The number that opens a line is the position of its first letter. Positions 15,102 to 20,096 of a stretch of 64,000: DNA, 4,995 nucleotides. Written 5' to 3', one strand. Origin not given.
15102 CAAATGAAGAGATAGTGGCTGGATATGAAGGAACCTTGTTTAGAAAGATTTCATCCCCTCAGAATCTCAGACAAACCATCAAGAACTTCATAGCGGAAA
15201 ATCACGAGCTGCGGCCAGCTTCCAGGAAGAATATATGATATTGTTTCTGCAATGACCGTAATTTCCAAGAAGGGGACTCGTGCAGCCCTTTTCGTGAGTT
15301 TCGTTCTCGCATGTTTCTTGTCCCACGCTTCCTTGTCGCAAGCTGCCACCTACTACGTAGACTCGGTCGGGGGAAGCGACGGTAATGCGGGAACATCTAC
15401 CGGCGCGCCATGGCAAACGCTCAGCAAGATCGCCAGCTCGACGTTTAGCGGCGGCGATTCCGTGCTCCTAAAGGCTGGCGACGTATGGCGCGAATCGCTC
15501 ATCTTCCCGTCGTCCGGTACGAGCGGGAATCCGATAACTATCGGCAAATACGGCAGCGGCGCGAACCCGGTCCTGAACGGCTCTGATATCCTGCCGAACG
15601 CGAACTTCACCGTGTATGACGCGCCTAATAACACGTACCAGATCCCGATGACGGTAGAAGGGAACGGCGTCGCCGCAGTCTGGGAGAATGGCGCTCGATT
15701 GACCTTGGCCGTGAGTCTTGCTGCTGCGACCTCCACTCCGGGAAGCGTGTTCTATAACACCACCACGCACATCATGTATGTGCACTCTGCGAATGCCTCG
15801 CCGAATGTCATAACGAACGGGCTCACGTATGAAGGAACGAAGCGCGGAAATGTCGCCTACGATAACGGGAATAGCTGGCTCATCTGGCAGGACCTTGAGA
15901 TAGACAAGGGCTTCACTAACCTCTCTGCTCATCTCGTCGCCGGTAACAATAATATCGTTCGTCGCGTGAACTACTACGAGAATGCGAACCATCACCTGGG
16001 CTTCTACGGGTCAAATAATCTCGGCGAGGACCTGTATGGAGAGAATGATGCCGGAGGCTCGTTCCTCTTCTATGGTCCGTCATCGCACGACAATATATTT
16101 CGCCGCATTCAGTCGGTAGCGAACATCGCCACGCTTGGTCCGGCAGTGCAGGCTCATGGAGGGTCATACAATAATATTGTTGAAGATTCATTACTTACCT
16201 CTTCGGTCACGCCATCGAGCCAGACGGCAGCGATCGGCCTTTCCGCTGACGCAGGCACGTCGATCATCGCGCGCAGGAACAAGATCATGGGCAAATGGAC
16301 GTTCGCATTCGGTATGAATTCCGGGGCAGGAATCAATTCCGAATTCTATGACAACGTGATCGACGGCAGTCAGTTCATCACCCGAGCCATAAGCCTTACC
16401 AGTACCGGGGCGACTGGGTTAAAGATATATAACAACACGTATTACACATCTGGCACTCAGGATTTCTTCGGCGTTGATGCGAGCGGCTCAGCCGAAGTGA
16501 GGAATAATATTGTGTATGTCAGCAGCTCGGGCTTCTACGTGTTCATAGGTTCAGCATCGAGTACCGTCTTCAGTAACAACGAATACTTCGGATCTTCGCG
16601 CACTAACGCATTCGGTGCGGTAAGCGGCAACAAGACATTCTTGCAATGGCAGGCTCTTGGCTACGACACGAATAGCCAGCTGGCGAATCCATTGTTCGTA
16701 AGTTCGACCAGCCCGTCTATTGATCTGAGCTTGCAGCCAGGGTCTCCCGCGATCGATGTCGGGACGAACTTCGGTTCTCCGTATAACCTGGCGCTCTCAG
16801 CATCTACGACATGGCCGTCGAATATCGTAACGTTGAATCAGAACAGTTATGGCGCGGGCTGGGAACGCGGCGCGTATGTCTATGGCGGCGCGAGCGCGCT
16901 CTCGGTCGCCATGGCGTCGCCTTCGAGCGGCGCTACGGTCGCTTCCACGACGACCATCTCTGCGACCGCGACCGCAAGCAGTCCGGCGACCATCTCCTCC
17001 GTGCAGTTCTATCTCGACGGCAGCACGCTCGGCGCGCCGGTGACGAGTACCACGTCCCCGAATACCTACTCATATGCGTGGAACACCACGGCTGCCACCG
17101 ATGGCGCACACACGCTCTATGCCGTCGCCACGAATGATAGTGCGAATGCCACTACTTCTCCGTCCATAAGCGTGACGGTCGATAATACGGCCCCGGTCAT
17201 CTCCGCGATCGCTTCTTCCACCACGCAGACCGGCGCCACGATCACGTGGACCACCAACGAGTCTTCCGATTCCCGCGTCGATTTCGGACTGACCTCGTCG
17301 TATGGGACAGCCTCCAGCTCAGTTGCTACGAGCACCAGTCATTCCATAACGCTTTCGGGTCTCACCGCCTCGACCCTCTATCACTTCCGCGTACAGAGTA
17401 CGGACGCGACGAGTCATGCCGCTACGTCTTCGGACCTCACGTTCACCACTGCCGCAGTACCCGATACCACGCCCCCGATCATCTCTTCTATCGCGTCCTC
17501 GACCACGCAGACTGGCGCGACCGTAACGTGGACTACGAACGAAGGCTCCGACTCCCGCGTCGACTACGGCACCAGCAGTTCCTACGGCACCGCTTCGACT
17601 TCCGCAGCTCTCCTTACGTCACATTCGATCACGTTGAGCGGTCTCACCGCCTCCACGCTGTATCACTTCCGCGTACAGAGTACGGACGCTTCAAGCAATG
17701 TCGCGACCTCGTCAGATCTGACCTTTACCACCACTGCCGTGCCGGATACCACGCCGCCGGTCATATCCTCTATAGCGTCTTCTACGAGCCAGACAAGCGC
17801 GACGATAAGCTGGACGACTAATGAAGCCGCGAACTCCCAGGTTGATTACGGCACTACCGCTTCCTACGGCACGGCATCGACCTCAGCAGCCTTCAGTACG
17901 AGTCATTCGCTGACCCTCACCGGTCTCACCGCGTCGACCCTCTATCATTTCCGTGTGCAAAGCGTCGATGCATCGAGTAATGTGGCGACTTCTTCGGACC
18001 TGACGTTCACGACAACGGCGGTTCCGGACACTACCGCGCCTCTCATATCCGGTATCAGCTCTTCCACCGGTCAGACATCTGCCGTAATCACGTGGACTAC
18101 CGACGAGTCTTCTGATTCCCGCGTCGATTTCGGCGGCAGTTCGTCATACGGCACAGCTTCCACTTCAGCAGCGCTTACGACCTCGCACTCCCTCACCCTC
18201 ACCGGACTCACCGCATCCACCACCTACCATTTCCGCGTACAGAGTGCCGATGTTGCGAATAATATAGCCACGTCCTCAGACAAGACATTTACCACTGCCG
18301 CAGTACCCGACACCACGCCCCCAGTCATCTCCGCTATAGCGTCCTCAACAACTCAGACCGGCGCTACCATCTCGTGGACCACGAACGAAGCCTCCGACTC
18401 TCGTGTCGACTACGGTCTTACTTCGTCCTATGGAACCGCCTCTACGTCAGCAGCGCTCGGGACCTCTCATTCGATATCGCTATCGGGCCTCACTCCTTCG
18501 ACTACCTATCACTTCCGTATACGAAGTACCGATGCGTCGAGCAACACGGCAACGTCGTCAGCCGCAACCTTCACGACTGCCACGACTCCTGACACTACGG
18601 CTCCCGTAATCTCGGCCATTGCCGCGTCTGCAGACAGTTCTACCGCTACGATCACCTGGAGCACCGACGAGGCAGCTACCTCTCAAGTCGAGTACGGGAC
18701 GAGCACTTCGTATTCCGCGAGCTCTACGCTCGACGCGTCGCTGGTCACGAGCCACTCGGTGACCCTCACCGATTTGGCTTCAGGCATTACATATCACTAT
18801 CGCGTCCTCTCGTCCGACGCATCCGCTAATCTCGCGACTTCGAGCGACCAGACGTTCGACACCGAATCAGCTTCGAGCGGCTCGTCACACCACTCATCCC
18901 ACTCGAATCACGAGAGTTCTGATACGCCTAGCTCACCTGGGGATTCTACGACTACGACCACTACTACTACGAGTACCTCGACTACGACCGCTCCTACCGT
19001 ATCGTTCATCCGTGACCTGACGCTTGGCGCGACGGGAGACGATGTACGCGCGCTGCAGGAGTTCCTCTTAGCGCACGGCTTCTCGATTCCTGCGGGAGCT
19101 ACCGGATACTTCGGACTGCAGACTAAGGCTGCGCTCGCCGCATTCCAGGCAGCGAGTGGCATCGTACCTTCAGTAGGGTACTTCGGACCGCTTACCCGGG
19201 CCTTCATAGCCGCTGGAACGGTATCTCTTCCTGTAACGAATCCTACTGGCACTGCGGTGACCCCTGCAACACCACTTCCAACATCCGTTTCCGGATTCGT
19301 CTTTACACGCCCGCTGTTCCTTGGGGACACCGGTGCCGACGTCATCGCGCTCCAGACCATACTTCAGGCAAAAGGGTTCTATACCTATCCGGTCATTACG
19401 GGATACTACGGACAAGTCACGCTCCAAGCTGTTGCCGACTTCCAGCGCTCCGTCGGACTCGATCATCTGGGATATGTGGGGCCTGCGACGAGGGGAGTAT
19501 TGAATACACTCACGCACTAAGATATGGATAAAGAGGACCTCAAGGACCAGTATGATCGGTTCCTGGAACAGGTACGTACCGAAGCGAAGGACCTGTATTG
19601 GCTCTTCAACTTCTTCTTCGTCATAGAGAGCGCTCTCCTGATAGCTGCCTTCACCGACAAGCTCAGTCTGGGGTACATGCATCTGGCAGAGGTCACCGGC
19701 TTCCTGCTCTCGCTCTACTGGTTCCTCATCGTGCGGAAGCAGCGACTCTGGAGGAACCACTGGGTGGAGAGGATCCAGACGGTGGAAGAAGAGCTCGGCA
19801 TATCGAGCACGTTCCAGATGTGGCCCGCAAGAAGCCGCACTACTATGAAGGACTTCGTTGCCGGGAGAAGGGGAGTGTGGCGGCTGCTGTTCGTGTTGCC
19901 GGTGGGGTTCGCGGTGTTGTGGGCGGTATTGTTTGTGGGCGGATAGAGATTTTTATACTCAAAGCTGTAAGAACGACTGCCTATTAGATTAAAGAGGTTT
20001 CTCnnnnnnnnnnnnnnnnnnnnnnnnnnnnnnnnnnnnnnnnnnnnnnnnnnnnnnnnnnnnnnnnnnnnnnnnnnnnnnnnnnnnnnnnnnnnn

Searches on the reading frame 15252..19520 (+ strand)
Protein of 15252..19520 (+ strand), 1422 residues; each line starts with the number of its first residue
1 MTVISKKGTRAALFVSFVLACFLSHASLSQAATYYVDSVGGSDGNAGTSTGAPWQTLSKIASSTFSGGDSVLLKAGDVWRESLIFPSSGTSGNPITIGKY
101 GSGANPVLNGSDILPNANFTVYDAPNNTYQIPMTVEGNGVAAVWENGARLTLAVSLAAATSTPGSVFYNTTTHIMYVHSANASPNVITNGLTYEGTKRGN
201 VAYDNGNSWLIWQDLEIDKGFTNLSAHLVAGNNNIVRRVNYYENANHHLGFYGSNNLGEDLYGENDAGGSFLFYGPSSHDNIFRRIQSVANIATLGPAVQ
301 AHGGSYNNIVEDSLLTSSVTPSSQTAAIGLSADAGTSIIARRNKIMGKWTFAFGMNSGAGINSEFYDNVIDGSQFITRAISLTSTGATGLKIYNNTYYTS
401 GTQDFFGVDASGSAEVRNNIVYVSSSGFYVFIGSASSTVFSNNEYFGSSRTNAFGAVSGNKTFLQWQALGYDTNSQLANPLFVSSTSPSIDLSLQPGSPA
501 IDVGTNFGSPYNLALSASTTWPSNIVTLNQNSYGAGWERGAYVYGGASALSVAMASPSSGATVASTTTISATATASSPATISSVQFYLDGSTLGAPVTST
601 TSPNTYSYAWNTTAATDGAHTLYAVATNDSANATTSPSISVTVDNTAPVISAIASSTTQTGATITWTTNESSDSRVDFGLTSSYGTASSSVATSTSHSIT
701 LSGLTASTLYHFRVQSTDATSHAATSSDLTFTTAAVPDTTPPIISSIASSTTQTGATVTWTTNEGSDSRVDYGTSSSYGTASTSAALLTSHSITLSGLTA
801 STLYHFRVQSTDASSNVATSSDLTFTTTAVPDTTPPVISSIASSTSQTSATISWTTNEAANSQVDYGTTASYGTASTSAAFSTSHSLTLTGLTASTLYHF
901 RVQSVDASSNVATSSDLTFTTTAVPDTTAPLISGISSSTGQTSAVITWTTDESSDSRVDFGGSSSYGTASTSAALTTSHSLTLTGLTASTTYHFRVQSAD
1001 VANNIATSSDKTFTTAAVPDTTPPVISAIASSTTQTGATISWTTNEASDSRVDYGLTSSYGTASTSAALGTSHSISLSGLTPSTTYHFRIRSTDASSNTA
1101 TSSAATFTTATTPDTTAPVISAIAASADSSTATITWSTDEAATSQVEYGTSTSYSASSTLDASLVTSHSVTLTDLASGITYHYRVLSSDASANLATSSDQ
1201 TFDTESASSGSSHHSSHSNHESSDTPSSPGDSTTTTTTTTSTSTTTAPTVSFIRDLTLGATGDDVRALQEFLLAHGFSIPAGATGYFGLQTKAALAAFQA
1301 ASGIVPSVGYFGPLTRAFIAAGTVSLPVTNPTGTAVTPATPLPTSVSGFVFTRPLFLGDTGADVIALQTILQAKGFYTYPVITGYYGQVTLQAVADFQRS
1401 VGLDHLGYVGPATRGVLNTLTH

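Call 90: search_protein_families(library=pfam, proteins=[window:15252-19520:+], max_evalue=0.001)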
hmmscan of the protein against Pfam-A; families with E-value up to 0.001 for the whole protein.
window:15252-19520:+ (1422 aa): 9 families
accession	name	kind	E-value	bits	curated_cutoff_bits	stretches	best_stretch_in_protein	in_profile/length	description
PF16656.11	Pur_ac_phosph_N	-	6.6e-43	145.6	30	6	1031-1109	8-93/93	Purple acid Phosphatase, N-terminal domain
PF00041.27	fn3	-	8.6e-27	93.6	25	4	842-917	8-81/84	Fibronectin type III domain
PF01471.23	PG_binding_1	-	1.3e-23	83.4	23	2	1360-1417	1-57/57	Putative peptidoglycan binding domain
PF16655.11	PhoD_N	-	6.4e-18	65.5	30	0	1057-1099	43-85/90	PhoD-like phosphatase, N-terminal domain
PF17957.7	Big_7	-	1.1e-13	52.1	24.1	1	551-624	2-70/70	Bacterial Ig domain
PF16794.11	fn3_4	-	2.2e-07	31.2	27.1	0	879-916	63-100/103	Fibronectin-III type domain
PF16323.11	DUF4959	-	0.00019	22.2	32.9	0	834-920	18-105/106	Domain of unknown function (DUF4959)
PF17425.8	Arylsulfotran_N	-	0.00032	21.1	24.2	0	651-733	13-87/88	Arylsulfotransferase Ig-like domain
PF10179.15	NDNF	-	0.0005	20.6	27.3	0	1062-1108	78-124/127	Neuron-derived neurotrophic factor, first Fn(III) domain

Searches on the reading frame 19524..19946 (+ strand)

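Call 88: search_protein_families(library=pfam, proteins=[window:19524-19946:+], max_evalue=0.001)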
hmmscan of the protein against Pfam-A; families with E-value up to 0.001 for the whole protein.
window:19524-19946:+ (140 aa): 1 family
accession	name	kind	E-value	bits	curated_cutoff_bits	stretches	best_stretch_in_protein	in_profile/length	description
PF24838.2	8xMP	-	2.9e-14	53.5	30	1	7-138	1-132/136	Octameric membrane protein family (8xMP)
